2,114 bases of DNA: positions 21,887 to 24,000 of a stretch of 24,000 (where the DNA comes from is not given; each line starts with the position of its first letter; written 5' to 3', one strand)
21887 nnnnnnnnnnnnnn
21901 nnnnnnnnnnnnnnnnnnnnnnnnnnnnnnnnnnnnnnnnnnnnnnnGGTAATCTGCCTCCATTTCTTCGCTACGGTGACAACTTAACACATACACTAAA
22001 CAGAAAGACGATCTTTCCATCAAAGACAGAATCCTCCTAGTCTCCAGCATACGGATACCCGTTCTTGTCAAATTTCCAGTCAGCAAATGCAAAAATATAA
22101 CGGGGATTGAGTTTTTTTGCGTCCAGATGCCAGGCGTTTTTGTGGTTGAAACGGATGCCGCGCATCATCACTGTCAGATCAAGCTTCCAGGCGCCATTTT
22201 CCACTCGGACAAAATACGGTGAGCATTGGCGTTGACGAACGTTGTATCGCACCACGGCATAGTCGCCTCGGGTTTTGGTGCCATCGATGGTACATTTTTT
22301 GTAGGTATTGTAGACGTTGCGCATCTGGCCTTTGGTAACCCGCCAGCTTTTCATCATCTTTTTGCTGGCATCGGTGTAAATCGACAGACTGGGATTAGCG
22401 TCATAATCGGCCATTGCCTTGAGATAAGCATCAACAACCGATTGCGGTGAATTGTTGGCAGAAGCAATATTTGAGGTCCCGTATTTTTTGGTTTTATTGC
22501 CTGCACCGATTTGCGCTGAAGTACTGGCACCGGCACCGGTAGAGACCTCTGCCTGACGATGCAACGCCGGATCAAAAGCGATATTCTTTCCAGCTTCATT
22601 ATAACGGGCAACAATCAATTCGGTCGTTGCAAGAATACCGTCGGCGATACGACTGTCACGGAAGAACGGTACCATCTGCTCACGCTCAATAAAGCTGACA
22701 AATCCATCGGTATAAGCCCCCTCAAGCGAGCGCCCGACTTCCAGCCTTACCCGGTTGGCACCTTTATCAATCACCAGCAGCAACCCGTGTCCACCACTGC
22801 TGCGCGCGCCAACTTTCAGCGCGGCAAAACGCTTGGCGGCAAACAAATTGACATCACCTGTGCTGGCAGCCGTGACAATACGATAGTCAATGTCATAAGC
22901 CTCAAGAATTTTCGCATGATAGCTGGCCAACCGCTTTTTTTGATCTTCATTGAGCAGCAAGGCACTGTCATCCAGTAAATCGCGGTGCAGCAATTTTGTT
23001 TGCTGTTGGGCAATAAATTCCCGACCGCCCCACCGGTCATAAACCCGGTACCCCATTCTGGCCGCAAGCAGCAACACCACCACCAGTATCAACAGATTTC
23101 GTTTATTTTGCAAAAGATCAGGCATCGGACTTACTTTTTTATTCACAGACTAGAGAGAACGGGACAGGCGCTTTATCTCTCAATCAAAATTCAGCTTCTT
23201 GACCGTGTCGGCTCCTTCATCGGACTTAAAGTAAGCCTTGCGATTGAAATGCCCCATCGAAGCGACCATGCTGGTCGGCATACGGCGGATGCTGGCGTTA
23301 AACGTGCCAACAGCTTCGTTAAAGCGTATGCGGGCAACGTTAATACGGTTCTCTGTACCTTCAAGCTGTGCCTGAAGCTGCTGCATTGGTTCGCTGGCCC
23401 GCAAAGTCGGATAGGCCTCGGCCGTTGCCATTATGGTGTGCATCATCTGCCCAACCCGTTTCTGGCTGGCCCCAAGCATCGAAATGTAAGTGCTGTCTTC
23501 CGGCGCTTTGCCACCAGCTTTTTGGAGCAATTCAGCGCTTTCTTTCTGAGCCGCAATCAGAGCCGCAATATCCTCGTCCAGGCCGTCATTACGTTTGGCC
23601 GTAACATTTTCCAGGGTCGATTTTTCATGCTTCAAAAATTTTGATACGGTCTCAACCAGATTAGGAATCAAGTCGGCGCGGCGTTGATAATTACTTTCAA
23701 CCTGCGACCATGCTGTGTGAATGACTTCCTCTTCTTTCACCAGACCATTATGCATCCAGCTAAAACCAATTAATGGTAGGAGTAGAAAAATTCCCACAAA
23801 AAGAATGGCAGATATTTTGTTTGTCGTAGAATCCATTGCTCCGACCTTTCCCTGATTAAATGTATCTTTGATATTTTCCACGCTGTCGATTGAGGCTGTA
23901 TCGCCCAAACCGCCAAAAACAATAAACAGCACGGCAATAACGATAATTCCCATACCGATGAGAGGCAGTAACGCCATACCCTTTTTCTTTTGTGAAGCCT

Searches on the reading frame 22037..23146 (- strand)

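Call 85: search_protein_families(library=pfam, proteins=[window:22037-23146:-], max_evalue=0.00001)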
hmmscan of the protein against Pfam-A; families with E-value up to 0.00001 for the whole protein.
window:22037-23146:- (369 aa): 1 family
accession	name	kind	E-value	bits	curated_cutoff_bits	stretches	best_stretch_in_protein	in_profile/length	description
PF04536.20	TPM_phosphatase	-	1.4e-20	74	22.1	1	59-180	2-124/125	TPM domain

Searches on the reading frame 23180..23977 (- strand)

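Call 85: search_protein_families(library=pfam, proteins=[window:23180-23977:-], max_evalue=0.00001)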
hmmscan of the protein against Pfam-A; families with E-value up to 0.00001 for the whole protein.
window:23180-23977:- (265 aa): 1 family
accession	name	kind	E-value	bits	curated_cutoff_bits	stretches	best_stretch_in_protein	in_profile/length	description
PF04011.17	LemA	-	7.8e-45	152.8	26.2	1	89-264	1-149/149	LemA family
